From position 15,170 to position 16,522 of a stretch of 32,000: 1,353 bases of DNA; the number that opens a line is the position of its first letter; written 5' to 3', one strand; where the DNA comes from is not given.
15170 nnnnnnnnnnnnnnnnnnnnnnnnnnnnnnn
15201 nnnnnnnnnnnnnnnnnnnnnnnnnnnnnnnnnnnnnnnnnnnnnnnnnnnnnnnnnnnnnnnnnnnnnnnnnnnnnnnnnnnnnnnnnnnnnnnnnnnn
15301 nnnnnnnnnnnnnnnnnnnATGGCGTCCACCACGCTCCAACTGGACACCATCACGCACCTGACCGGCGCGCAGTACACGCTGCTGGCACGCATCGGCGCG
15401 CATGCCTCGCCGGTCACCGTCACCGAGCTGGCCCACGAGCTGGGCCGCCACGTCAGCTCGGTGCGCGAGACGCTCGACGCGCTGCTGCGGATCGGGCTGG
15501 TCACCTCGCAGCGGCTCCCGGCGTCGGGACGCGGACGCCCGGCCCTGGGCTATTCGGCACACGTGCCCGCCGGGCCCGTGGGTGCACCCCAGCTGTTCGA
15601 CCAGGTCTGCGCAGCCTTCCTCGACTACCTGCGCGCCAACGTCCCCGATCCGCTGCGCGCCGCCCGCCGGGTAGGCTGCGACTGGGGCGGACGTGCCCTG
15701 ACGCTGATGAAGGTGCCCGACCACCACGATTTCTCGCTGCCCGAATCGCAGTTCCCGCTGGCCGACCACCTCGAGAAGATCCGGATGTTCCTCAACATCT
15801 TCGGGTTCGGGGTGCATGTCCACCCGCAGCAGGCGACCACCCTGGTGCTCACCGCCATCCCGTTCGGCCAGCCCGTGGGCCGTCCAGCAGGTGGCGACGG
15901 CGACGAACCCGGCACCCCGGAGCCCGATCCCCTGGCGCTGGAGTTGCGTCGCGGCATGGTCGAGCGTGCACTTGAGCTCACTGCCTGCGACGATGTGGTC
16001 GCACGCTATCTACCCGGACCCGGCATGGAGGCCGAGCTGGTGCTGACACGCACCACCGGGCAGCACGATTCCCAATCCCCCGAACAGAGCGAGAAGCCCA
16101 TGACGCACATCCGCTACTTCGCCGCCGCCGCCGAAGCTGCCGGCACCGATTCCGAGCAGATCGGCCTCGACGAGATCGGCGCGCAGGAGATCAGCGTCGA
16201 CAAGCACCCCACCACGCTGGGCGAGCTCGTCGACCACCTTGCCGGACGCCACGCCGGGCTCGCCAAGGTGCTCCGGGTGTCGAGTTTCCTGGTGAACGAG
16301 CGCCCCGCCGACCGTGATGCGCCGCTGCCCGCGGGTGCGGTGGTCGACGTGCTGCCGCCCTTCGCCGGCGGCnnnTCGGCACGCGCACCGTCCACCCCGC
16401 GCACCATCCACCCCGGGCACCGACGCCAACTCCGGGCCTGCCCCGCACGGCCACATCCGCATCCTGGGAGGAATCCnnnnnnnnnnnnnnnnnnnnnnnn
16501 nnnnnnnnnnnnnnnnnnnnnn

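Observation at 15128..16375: Winged-helix regulator reads without a stop into MoaD: a possible regulator / sulfur-carrier fusion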

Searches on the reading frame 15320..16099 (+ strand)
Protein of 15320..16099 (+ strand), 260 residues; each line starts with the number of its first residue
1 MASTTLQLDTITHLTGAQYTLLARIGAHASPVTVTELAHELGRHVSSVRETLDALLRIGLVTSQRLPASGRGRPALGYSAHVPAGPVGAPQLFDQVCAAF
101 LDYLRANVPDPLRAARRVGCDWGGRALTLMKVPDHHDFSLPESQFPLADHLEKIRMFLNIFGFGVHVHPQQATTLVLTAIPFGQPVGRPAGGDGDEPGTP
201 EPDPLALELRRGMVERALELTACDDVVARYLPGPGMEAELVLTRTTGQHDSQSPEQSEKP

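Call 4: search_protein_families(library=ncbifam, proteins=[window:15320-16099:+], max_evalue=0.01)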
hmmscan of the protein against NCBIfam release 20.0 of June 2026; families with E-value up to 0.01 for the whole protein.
window:15320-16099:+ (260 aa): 3 families
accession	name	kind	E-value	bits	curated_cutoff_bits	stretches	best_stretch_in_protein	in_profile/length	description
NF040939.2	trans_reg_lrs14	equivalog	1.6e-06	28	90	1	9-80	14-85/103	Lrs14 family HTH-type transcriptional regulator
NF053606.1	Sta1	subfamily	2.8e-05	24.1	80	1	14-80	18-83/100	Sta1 family transcriptional regulator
NF009710.0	PRK13239.1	equivalog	0.0057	16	193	1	20-55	25-60/210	alkylmercury lyase MerB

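Call 42: search_protein_representatives(alignment_id=A3)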
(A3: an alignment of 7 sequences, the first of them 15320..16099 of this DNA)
Query: 7 sequences, 243 profile positions. Proteins with E-value up to 0.001 (for the whole library): 1571; up to 1e-10: 334; up to 1e-30: 32. The best 150 are listed.
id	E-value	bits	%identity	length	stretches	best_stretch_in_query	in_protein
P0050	3.6e-101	353.9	-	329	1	8-241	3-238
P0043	1.2e-86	306.4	-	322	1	13-240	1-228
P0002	2.6e-85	302.0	-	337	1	15-241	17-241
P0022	1.6e-84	299.5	-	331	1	7-240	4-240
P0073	1.7e-79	283.0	-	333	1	9-241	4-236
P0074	2.1e-77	276.1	-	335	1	10-241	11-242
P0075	1.3e-75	270.3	-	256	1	10-240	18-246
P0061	2.2e-73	262.9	-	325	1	8-241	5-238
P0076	2.8e-71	256.1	-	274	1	7-197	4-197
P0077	8.1e-71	254.5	-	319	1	10-242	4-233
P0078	1.1e-56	208.3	-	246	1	13-238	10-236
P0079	1.3e-55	204.7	-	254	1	10-236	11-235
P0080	2.8e-48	180.8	-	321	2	9-147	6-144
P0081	3.0e-48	180.6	-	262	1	10-231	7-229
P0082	5.0e-48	179.9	-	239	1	12-240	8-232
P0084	2.3e-47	177.7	-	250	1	15-241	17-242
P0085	6.2e-47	176.3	-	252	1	6-240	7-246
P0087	2.3e-46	174.4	-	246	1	15-240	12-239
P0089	5.3e-42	160.2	-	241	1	13-240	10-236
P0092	9.8e-36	139.7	-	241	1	14-239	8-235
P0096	4.5e-35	137.5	-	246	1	9-241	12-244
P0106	3.4e-28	115.0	-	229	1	17-215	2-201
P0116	1.4e-25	106.5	-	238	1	15-242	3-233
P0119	8.4e-25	103.9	-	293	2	17-159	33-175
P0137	4.9e-19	85.0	-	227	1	20-234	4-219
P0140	9.1e-19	84.1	-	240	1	12-240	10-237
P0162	1.8e-16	76.6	-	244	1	21-223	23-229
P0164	2.7e-16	76.0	-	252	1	20-225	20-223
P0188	3.7e-15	72.3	-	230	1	22-195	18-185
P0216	3.4e-14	69.1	-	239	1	19-220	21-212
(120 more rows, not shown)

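Call 43: list_cluster_members(proteins=[P0075, P0078, P0079, P0081, P0082, P0084, P0085, P0087, P0089, P0092])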
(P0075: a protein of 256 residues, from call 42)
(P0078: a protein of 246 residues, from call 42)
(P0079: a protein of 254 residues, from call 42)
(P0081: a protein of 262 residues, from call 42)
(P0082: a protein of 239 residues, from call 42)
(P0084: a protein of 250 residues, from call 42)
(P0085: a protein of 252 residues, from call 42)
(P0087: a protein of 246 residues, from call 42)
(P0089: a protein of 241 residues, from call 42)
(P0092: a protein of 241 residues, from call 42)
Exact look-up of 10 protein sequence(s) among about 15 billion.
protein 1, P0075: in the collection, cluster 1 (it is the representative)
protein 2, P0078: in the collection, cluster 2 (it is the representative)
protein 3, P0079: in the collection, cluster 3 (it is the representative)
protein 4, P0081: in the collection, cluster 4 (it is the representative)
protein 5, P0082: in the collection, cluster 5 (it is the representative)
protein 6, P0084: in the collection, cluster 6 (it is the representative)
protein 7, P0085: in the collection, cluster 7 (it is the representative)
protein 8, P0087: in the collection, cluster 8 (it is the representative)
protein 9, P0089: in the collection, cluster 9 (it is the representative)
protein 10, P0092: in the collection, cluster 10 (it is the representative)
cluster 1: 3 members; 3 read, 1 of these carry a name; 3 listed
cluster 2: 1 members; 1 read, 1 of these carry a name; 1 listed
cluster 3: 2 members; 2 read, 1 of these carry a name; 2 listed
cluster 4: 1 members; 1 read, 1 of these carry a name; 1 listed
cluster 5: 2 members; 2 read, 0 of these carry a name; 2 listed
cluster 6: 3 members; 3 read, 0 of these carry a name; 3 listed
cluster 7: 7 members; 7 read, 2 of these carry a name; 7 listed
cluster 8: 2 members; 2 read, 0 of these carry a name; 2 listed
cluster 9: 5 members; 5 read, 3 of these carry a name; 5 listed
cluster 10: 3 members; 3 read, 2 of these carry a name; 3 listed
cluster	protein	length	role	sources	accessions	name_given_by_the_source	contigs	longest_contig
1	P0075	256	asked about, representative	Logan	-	-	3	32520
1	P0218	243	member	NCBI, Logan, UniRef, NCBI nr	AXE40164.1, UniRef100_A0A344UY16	hypothetical protein JS278_03030 [Acidipropionibacterium virtanenii] | HTH marR-type domain-containing protein n=1 Tax=Acidipropionibacterium virtanenii ...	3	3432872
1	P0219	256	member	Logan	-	-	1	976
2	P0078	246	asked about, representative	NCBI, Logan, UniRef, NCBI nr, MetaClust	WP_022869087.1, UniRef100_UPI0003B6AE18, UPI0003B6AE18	molybdenum cofactor biosynthesis protein MoaD [Schaalia vaccimaxillae] | molybdenum cofactor biosynthesis protein MoaD n=1 Tax=Schaalia vaccimaxillae TaxID=183916 ... | status=active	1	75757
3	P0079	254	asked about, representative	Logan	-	-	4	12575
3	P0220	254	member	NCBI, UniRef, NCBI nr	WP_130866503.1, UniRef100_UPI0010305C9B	helix-turn-helix domain-containing protein [Acidipropionibacterium timonense] | regulator n=1 Tax=Acidipropionibacterium timonense TaxID=2161818 RepID=UPI0010305C9B | regulator [Acidipropionibacterium timonense]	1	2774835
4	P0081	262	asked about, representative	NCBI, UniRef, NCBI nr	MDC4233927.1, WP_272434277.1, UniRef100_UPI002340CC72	hypothetical protein M3T53_09495 [Actinomyces sp. B33] | hypothetical protein n=1 Tax=Actinomyces sp. B33 TaxID=2942131 RepID=UPI002340CC72 | hypothetical protein [Actinomyces sp. B33]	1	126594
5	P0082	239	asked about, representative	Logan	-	-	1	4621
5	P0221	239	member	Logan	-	-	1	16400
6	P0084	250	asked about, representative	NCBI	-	-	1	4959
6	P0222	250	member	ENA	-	-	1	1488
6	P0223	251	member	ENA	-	-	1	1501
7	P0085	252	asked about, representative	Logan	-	-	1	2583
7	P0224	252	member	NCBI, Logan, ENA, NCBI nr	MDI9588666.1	MAG: MarR family transcriptional regulator [Acidobacteriota bacterium] | MarR family transcriptional regulator [Acidobacteriota bacterium]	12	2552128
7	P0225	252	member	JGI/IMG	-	predicted ArsR family transcriptional regulator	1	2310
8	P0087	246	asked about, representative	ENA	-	-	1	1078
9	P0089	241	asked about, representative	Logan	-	-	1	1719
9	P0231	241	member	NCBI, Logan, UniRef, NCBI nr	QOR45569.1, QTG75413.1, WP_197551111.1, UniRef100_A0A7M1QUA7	helix-turn-helix transcriptional regulator [Trueperella pecoris] | MarR family protein n=1 Tax=Trueperella pecoris TaxID=2733571 RepID=A0A7M1QUA7_9ACTO | hypothetical protein [Trueperella pecoris]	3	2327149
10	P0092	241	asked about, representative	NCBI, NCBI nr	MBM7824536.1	putative ArsR family transcriptional regulator [Arcanobacterium pluranimalium]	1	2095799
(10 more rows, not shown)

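Call 57: find_encoding_contigs(protein=P0231, flank=8000, max_places=1)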
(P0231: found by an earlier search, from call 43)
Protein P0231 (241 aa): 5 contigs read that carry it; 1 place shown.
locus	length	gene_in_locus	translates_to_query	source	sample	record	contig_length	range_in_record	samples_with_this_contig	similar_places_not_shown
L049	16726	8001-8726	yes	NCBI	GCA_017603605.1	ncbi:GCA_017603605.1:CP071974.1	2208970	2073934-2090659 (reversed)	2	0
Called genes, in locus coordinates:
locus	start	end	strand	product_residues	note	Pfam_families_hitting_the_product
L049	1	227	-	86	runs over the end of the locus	-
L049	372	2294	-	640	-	PF00528:BPD_transp_1, PF00005:ABC_tran, PF13304:AAA_21 (faint), PF03459:TOBE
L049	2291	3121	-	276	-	PF01547:SBP_bac_1, PF13531:SBP_bac_11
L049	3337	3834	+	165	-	PF00994:MoCF_biosynth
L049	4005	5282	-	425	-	PF03453:MoeA_N, PF00994:MoCF_biosynth, PF03454:MoeA_C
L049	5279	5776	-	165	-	PF01967:MoaC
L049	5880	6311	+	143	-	PF02391:MoaE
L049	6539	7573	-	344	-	PF13353:Fer4_12 (weak), PF04055:Radical_SAM, PF06463:Mob_synth_C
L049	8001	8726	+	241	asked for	-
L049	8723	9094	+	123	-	PF03733:YccF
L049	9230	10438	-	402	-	PF00128:Alpha-amylase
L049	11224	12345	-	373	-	PF12850:Metallophos_2 (faint), PF00149:Metallophos (weak)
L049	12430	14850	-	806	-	PF00912:Transgly, PF00905:Transpeptidase, PF03793:PASTA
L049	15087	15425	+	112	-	PF02467:Whib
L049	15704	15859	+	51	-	-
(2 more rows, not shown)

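Call 58: find_encoding_contigs(protein=P0218, flank=8000, max_places=1)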
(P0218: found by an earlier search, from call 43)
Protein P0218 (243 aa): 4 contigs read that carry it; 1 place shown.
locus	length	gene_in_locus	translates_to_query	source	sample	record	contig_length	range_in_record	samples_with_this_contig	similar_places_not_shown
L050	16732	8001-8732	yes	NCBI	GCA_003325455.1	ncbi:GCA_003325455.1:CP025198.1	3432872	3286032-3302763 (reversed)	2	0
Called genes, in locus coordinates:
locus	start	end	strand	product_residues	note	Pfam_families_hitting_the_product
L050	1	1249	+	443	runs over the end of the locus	PF07690:MFS_1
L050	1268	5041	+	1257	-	PF00384:Molybdopterin, PF28599:NarG_dom_V, PF01568:Molydop_binding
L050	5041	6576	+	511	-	PF12797:Fer4_2 (faint), PF12837:Fer4_6 (faint), PF13237:Fer4_10, PF13247:Fer4_11, PF12838:Fer4_7 (weak), PF14711:Nitr_red_bet_C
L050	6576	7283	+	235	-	PF02613:Nitrate_red_del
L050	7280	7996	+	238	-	PF02665:Nitrate_red_gam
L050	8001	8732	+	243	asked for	PF12802:MarR_2, PF12840:HTH_20 (faint), PF09339:HTH_IclR (weak)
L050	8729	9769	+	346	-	PF04055:Radical_SAM, PF06463:Mob_synth_C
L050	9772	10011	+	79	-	PF02597:ThiS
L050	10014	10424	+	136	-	PF02391:MoaE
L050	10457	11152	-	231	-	-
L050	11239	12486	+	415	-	PF03453:MoeA_N, PF00994:MoCF_biosynth, PF03454:MoeA_C (weak)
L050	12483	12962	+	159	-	PF01967:MoaC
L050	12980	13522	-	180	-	PF00994:MoCF_biosynth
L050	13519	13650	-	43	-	-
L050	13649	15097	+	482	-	PF00199:Catalase, PF06628:Catalase-rel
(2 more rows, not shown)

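Call 72: list_cluster_members(proteins=[P0116, P0188, P0164, P0162, P0216, P0106, P0119, P0096, P0137, P0140])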
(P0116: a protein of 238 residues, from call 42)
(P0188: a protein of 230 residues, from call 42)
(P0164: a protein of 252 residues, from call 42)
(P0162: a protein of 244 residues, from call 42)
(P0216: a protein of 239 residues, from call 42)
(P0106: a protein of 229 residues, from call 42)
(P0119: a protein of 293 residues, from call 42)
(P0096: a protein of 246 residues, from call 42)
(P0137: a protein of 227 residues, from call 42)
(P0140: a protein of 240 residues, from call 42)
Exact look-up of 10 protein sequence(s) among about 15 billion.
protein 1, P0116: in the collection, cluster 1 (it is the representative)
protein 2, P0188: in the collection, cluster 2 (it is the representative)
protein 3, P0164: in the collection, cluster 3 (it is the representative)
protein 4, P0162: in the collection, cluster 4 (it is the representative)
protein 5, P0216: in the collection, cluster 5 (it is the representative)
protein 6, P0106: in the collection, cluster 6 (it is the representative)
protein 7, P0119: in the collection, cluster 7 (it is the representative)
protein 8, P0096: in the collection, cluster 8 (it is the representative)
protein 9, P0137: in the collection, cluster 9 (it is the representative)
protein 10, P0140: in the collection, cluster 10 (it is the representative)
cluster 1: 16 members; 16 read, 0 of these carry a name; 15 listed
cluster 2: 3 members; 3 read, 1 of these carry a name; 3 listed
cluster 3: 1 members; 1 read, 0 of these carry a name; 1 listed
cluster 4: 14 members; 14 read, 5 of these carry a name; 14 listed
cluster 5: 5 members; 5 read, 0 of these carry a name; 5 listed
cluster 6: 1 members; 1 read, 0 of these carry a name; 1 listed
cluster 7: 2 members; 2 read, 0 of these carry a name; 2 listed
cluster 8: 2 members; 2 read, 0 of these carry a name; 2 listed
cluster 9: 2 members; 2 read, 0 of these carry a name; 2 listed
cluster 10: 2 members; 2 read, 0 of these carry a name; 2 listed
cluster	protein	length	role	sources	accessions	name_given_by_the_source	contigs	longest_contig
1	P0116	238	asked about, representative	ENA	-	-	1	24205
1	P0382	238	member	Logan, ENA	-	-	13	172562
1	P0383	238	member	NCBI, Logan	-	-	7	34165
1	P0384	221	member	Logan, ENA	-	-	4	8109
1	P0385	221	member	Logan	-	-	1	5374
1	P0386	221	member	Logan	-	-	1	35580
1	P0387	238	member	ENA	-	-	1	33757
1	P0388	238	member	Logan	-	-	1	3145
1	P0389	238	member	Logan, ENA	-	-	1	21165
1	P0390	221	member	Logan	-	-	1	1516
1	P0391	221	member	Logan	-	-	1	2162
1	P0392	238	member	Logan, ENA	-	-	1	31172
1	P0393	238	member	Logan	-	-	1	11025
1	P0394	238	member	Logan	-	-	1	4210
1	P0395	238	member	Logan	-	-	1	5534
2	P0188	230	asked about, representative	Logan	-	-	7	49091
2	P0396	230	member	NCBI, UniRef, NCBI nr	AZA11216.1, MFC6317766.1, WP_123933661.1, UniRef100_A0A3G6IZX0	helix-turn-helix transcriptional regulator [Corynebacterium gerontici] | MarR family protein n=1 Tax=Corynebacterium gerontici TaxID=2079234 RepID=A0A3G6IZX0_9CORY | helix-turn-helix domain-containing protein [Corynebacterium gerontici]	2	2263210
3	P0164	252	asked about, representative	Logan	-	-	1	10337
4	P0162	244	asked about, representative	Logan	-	-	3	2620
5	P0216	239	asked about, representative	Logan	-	-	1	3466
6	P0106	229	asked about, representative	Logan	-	-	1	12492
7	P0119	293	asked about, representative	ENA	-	-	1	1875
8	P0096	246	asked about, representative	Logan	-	-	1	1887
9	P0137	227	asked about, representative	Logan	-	-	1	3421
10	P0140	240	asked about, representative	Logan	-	-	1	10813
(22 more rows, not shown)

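Call 73: find_encoding_contigs(protein=P0396, flank=9000, max_places=1)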
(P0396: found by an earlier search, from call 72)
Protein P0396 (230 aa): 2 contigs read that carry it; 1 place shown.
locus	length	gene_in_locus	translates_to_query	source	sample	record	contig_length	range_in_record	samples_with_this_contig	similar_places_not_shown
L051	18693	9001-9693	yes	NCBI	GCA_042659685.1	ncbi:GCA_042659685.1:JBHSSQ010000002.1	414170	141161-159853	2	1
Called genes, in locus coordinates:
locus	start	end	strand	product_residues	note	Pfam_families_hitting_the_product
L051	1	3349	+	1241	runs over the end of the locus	PF00384:Molybdopterin, PF28599:NarG_dom_V, PF01568:Molydop_binding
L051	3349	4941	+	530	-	PF12797:Fer4_2 (faint), PF12838:Fer4_7 (weak), PF13237:Fer4_10, PF13247:Fer4_11, PF14711:Nitr_red_bet_C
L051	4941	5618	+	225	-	PF02613:Nitrate_red_del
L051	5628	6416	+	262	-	PF02665:Nitrate_red_gam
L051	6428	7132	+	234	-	PF01547:SBP_bac_1 (faint), PF04069:OpuAC (weak), PF13531:SBP_bac_11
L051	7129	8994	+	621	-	PF00528:BPD_transp_1, PF00005:ABC_tran, PF13304:AAA_21 (faint), PF03459:TOBE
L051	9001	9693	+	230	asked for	PF12840:HTH_20 (faint), PF13730:HTH_36 (weak)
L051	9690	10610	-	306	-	PF22700:MVD-like_N (weak), PF00288:GHMP_kinases_N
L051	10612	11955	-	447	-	PF03447:NAD_binding_3, PF00742:Homoserine_dh, PF01842:ACT (weak)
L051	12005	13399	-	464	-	PF00278:Orn_DAP_Arg_deC, PF01168:Ala_racemase_N (weak), PF02784:Orn_Arg_deC_N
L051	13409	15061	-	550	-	PF03485:Arg_tRNA_synt_N, PF00750:tRNA-synt_1d, PF09334:tRNA-synt_1g (faint), PF00133:tRNA-synt_1 (weak), PF05746:DALR_1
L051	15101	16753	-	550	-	PF02652:Lactate_perm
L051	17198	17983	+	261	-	PF02754:CCG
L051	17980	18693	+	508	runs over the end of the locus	PF02589:LUD_dom, PF13187:Fer4_9 (faint), PF13183:Fer4_8, PF13237:Fer4_10 (faint), PF13534:Fer4_17 (faint), PF11870:LutB_C (weak)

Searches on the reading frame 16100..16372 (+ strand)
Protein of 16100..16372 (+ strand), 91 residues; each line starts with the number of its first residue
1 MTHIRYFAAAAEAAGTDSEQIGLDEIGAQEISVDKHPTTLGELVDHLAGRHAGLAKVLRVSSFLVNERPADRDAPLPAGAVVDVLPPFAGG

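Call 4: search_protein_families(library=ncbifam, proteins=[window:16100-16372:+], max_evalue=0.01)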
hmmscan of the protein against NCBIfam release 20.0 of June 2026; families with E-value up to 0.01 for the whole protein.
window:16100-16372:+ (91 aa): 3 families
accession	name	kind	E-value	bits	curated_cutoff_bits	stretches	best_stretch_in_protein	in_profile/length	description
TIGR01682.1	moaD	equivalog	1.5e-11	45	66.15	1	3-91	2-80/80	molybdopterin converting factor subunit 1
TIGR01687.1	moaD_arch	subfamily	4.9e-08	33.3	49.5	1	3-91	2-88/88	MoaD family protein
NF041918.1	SAMP1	equivalog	0.0059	17.1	60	0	3-91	2-91/91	ubiquitin-like small modifier protein 1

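Call 79: find_homologous_proteins(query=window:16100-16372:+, max_evalue=0.001)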
Query window:16100-16372:+ (91 aa): 2958 proteins with E <= 0.001 among 3574 candidates; the best 120 are listed.
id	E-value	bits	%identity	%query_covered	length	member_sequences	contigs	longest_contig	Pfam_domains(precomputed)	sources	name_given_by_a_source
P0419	8.4e-33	130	73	100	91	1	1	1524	-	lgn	-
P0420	2.7e-17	81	100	46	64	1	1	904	-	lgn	-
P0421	1.6e-12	66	54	97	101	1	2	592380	PF02597.27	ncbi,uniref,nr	ncbi:MoaD/ThiS family protein [Kineosporia mesophila]|uniref:MoaD/ThiS family protein n=1 Tax=Kineos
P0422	4.3e-12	64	48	100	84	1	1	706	PF02597.27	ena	-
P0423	4.3e-12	64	54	97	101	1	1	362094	PF02597.27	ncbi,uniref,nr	ncbi:MoaD/ThiS family protein [Kineosporia sp. NBRC 101731]|uniref:MoaD/ThiS family protein n=1 Tax=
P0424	7.6e-12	63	56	97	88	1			PF02597.27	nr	nr:MoaD/ThiS family protein [Micromonospora sp. DSM 115978]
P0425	1.5e-11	62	52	100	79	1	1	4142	PF02597.27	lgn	-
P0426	1.6e-11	62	54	97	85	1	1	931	PF02597.27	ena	-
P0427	1.7e-11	62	57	58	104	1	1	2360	PF02597.27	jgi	jgi:molybdopterin synthase sulfur carrier subunit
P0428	1.8e-11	62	59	59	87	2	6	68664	PF02597.27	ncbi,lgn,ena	-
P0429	2.5e-11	62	52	97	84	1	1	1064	PF02597.27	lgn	-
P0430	2.8e-11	62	54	97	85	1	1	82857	PF02597.27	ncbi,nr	ncbi:MAG: MoaD/ThiS family protein [Actinobacteria bacterium]|nr:MoaD/ThiS family protein [Actinomyc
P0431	3.2e-11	61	47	100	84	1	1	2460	PF02597.27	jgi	jgi:sulfur-carrier protein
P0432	3.8e-11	61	51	98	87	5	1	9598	PF02597.27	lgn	-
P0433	3.8e-11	61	48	97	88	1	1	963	PF02597.27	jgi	jgi:sulfur-carrier protein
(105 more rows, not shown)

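Call 80: find_encoding_contigs(protein=P0419, flank=2000, max_places=2)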
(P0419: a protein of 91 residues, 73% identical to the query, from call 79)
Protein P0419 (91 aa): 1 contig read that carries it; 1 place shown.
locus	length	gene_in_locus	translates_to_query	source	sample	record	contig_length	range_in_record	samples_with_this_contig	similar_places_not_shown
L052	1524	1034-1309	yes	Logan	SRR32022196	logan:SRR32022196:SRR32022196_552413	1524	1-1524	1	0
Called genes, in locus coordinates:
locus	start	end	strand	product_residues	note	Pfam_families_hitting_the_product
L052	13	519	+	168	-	PF00994:MoCF_biosynth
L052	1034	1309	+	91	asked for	-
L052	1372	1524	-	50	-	?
